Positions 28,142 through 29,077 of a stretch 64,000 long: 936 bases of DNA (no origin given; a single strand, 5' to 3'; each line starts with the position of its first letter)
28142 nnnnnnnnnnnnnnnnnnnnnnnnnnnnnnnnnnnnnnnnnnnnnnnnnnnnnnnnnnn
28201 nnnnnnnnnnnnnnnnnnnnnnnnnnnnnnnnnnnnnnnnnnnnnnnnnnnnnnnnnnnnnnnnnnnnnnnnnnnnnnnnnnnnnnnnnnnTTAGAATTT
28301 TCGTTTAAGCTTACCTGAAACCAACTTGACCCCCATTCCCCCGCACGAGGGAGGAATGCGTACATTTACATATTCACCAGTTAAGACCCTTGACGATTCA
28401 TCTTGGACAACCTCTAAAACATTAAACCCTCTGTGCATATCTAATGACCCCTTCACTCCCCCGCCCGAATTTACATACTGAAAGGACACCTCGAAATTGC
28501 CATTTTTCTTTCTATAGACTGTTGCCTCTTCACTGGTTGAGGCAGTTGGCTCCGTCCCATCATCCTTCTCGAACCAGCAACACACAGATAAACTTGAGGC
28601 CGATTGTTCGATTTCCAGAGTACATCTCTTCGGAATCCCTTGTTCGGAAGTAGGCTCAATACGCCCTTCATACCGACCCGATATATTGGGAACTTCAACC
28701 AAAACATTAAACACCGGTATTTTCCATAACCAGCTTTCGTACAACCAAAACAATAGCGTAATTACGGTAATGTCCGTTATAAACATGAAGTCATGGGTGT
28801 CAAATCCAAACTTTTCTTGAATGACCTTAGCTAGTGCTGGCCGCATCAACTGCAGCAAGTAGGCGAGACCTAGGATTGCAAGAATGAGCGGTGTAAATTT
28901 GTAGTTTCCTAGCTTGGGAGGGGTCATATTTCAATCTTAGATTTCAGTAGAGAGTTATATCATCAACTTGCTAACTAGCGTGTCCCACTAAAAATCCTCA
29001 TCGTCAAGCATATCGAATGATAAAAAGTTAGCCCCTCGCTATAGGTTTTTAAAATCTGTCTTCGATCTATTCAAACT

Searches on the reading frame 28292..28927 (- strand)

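Call 72: search_protein_families(library=pfam, proteins=[window:28292-28927:-])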
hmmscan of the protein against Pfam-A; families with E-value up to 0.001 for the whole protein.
window:28292-28927:- (211 aa): 1 family
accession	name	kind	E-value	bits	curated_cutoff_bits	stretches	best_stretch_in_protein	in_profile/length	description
PF18153.7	Cap15_CD_rec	-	3.6e-08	34.2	31.2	1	77-199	1-119/122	Cap15, cyclic dinucleotide receptor domain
